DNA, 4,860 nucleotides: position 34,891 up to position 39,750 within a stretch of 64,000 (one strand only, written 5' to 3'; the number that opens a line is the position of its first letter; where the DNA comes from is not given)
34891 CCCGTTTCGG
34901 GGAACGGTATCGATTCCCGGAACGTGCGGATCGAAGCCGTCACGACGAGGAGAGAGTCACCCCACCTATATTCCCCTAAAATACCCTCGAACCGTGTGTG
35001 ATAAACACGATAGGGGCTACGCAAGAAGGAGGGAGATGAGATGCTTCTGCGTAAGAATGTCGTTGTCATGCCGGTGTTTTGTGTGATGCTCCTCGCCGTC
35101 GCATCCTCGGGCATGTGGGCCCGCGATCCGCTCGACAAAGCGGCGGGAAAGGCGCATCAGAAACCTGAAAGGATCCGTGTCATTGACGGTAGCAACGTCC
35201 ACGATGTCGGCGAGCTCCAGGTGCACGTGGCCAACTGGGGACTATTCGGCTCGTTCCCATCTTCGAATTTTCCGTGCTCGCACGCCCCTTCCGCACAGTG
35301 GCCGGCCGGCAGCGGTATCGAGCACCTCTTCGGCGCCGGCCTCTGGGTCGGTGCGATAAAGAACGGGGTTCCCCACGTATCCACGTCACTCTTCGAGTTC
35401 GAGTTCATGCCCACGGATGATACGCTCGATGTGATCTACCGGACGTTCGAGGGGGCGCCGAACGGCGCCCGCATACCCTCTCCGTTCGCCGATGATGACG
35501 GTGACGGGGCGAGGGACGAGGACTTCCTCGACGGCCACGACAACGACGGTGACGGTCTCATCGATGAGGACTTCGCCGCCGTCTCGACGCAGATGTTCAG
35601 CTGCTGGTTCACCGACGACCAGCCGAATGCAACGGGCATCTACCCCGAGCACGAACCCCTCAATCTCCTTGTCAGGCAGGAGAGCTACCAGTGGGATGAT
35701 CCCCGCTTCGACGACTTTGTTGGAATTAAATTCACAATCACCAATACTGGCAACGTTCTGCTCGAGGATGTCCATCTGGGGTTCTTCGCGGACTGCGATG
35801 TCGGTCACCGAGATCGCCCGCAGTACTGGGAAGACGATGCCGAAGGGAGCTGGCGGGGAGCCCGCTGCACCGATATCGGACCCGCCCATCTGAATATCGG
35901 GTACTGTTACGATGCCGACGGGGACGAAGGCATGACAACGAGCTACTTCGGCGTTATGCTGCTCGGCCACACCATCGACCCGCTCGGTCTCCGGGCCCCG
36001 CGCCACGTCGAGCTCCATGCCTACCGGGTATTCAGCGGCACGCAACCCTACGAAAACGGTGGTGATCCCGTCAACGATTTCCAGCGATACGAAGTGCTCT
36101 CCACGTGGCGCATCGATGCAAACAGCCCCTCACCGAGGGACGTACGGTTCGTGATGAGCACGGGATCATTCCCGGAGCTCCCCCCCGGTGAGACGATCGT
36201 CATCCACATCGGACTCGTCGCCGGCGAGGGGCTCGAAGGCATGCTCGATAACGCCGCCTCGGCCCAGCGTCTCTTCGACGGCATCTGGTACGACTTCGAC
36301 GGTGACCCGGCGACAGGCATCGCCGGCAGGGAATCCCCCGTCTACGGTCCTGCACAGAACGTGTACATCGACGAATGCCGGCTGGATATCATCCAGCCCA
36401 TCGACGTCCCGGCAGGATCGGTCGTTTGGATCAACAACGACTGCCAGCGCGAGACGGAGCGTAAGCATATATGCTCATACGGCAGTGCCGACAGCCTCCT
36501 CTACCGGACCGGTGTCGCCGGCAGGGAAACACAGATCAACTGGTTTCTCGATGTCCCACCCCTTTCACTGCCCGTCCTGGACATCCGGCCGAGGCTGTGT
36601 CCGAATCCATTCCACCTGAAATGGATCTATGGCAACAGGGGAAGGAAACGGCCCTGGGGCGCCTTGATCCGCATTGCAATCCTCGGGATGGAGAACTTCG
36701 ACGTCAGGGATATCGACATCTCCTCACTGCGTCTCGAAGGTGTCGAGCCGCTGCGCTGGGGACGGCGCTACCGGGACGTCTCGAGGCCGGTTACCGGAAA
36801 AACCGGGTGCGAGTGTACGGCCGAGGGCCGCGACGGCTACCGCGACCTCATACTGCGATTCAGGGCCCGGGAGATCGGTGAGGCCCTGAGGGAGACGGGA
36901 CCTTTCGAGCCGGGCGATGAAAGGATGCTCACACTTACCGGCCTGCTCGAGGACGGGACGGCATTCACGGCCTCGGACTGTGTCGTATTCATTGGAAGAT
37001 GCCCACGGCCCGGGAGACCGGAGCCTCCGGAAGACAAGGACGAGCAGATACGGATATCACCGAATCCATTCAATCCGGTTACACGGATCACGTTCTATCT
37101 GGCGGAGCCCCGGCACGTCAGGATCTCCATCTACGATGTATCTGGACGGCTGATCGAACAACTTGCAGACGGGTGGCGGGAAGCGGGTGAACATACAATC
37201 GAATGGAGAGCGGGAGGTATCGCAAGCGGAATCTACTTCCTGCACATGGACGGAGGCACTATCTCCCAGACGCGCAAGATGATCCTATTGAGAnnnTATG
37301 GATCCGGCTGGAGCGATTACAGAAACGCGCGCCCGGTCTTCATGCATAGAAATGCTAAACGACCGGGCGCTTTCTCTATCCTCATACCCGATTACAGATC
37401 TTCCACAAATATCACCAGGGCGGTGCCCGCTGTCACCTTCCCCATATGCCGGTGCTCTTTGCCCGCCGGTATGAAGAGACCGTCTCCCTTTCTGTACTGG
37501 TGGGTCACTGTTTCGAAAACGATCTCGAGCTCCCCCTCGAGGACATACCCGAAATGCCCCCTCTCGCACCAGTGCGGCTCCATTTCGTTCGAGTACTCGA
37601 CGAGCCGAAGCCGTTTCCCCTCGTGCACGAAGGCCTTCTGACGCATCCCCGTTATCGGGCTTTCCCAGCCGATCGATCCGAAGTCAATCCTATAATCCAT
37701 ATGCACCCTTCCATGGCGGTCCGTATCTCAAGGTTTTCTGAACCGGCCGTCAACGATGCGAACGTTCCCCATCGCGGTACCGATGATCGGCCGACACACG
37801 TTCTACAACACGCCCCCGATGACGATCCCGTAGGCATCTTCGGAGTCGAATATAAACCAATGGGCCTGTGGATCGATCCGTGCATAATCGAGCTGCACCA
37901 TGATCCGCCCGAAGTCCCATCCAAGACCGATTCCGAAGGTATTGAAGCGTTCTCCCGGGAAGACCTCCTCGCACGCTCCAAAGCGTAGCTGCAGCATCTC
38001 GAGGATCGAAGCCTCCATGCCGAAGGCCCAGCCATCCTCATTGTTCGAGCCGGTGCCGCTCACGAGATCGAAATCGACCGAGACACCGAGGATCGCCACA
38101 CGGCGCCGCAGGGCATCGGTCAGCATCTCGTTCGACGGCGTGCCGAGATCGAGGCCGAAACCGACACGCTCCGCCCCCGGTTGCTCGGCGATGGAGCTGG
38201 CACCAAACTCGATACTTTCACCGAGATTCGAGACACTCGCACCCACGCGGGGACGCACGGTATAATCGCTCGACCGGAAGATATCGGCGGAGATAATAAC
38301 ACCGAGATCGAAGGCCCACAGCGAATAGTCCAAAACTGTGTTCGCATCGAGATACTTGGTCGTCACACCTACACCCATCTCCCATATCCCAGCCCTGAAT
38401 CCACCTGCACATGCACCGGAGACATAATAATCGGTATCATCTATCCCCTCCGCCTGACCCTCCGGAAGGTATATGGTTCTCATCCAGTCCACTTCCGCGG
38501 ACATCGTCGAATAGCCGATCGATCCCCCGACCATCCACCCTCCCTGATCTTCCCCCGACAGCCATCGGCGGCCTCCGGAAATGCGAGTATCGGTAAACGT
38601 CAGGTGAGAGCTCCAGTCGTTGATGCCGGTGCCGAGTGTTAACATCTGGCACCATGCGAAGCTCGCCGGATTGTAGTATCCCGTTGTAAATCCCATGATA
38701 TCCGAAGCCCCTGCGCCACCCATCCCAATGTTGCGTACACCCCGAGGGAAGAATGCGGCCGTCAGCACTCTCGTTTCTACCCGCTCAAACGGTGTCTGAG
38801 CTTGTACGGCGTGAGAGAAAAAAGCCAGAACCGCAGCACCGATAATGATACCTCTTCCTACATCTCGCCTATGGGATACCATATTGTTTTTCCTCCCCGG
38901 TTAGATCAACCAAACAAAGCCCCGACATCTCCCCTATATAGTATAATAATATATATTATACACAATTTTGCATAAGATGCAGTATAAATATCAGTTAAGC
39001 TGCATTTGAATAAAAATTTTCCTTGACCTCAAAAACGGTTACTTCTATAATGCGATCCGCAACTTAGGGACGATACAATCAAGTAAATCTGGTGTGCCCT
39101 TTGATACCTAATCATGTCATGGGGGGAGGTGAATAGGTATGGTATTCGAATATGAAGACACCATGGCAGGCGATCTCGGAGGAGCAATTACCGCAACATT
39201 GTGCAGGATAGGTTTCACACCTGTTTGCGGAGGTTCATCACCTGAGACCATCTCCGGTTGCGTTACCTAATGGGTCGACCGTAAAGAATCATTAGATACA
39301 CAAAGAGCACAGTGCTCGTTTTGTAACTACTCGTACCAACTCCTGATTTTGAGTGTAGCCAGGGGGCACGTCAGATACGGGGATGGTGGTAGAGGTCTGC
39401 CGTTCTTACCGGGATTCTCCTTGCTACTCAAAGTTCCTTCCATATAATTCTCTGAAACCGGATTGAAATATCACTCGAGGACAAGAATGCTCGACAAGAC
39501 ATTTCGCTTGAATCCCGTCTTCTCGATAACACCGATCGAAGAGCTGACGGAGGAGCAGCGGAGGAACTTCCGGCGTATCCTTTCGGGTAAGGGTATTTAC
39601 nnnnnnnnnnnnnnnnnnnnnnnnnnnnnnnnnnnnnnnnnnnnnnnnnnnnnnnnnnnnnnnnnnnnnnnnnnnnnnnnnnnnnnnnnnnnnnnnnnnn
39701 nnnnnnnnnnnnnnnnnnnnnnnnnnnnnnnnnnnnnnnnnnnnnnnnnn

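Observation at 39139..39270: Unannotated 43-aa Cys/Ser/Thr-rich ORF behind a consensus promoter: candidate lanthipeptide precursor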

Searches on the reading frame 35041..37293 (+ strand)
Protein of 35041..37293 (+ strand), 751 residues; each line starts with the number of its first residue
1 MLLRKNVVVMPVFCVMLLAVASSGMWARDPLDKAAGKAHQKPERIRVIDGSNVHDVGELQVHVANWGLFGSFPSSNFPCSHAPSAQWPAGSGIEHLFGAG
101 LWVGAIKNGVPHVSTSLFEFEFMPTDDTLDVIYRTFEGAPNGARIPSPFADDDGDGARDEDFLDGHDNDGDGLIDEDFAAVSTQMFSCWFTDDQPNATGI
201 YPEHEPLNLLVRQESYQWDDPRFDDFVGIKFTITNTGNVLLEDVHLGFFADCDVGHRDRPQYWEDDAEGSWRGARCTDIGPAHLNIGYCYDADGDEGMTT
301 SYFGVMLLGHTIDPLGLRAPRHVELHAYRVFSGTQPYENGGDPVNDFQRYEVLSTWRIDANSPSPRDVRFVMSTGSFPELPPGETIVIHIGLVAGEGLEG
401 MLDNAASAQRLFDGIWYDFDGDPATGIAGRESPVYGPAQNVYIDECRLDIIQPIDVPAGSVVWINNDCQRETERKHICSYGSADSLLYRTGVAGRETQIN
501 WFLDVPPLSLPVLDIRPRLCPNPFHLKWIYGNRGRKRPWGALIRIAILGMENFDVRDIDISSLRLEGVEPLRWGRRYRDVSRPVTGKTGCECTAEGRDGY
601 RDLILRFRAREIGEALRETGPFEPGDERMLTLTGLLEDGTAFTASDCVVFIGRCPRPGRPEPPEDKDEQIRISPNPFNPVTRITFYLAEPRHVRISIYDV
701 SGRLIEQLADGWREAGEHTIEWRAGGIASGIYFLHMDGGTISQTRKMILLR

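Call 4: search_protein_families(library=pfam, proteins=[window:35041-37293:+], max_evalue=0.01)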
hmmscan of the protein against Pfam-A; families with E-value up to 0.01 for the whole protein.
window:35041-37293:+ (751 aa): 2 families
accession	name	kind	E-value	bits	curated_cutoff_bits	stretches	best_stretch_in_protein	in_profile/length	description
PF18962.6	Por_Secre_tail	-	1.9e-07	31.7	27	1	672-748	1-74/75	Secretion system C-terminal sorting domain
PF13860.13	FlgD_ig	-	0.0034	17.8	27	1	682-732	11-69/79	FlgD Ig-like domain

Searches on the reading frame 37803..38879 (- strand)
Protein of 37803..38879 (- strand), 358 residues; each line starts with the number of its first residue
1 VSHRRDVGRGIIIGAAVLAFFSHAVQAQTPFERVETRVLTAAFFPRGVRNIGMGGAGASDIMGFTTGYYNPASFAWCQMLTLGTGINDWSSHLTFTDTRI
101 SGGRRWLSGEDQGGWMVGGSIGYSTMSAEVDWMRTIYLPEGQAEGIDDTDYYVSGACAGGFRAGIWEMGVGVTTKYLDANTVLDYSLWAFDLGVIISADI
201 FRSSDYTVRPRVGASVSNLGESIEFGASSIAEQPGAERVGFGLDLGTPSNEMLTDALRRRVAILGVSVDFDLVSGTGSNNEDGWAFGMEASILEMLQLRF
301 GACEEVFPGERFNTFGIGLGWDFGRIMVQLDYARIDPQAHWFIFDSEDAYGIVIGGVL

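Call 4: search_protein_families(library=pfam, proteins=[window:37803-38879:-], max_evalue=0.01)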
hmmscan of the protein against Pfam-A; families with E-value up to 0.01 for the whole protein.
window:37803-38879:- (358 aa): 0 families

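Call 9: search_protein_families(library=ncbifam, proteins=[window:37803-38879:-], max_evalue=0.1)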
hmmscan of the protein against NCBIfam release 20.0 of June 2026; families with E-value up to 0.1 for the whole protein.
window:37803-38879:- (358 aa): 3 families
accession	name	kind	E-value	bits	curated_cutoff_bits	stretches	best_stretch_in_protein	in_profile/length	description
NF033709.1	PorV_fam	subfamily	2.8e-12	46.9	90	1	47-333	12-307/326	PorV/PorQ family protein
NF033710.1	T9SS_OM_PorV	equivalog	0.00055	19.2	250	1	20-247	8-233/367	type IX secretion system outer membrane channel protein PorV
NF052325.1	PorVQ2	equivalog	0.017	14.1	325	0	47-75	35-63/354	putative type IX sorting system protein PorV2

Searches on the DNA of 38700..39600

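Call 88: search_rna_families(source=window, start=38700, end=39600, threshold=evalue, max_evalue=1)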
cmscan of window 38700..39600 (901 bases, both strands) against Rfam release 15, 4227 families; matches with E-value up to 1: 0.
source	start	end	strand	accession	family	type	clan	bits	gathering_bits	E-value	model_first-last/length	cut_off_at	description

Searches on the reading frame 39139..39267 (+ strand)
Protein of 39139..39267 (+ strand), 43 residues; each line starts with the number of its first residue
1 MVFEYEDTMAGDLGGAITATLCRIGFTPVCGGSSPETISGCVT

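Call 4: search_protein_families(library=pfam, proteins=[window:39139-39267:+], max_evalue=0.01)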
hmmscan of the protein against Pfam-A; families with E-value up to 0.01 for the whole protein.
window:39139-39267:+ (43 aa): 0 families

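Call 8: find_homologous_proteins(query=window:39139-39267:+, max_evalue=10)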
Query seq(43 aa) (43 aa): 2 proteins with E <= 10 among 2 candidates.
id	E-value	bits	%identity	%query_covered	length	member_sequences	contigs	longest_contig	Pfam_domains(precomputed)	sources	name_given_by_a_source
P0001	1.2e-15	73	84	100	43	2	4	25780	-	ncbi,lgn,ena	-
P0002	1.4e-15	73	84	100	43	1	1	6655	-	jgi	jgi:hypothetical protein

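Call 9: search_protein_families(library=ncbifam, proteins=[window:39139-39267:+], max_evalue=0.1)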
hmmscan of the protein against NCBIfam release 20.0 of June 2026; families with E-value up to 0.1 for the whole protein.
window:39139-39267:+ (43 aa): 0 families

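Call 11: find_encoding_contigs(protein=P0001, flank=10000, max_places=6)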
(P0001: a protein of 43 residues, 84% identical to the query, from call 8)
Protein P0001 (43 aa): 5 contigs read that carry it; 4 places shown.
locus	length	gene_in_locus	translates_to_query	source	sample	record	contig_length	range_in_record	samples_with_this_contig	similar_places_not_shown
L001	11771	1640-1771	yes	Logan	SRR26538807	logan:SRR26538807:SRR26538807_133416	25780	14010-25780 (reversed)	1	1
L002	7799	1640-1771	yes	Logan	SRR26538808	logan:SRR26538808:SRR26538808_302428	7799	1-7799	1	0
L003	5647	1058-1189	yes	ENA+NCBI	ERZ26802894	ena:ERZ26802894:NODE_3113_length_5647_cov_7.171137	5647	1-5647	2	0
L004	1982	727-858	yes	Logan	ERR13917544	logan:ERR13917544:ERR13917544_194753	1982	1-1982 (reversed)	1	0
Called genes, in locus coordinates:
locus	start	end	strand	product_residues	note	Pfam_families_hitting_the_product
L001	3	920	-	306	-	?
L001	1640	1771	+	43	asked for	-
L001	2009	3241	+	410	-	-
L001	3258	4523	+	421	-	PF00069:Pkinase, PF07714:PK_Tyr_Ser-Thr, PF01636:APH (faint), PF03109:ABC1 (weak)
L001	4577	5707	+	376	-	PF05147:LANC_like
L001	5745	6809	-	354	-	PF25973:BSH_CzcB (weak), PF25940:LcnD_C (weak), PF26002:Beta-barrel_AprE (weak)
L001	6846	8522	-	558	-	PF00664:ABC_membrane, PF00005:ABC_tran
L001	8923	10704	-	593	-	PF13492:GAF_3 (weak), PF01590:GAF, PF13185:GAF_2 (weak), PF13492:GAF_3 (weak), PF07228:SpoIIE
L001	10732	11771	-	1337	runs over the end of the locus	PF07228:SpoIIE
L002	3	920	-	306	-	?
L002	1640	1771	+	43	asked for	-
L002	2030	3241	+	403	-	-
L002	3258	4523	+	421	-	PF00069:Pkinase, PF07714:PK_Tyr_Ser-Thr, PF01636:APH (faint), PF03109:ABC1 (weak)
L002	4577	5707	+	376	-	PF05147:LANC_like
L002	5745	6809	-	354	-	PF25973:BSH_CzcB (weak), PF25940:LcnD_C (weak), PF26002:Beta-barrel_AprE (weak)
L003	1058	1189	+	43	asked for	-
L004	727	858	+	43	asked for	-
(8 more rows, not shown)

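Call 12: find_encoding_contigs(protein=P0002, flank=10000, max_places=4)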
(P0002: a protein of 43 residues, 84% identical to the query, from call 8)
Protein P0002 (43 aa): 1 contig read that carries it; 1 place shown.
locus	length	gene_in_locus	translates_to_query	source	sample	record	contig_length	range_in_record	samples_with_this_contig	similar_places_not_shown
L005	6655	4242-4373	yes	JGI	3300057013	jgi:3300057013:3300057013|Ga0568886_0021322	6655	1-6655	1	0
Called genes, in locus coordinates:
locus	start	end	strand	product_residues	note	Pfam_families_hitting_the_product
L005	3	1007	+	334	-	?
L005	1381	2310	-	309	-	PF01261:AP_endonuc_2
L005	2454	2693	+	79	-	PF09413:DUF2007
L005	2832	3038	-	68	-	-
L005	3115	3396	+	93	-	PF12840:HTH_20, PF01022:HTH_5, PF01047:MarR (faint), PF12802:MarR_2 (weak), PF13412:HTH_24 (weak), PF08279:HTH_11 (weak)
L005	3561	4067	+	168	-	PF02627:CMD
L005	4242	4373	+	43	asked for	-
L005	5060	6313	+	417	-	-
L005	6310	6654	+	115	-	?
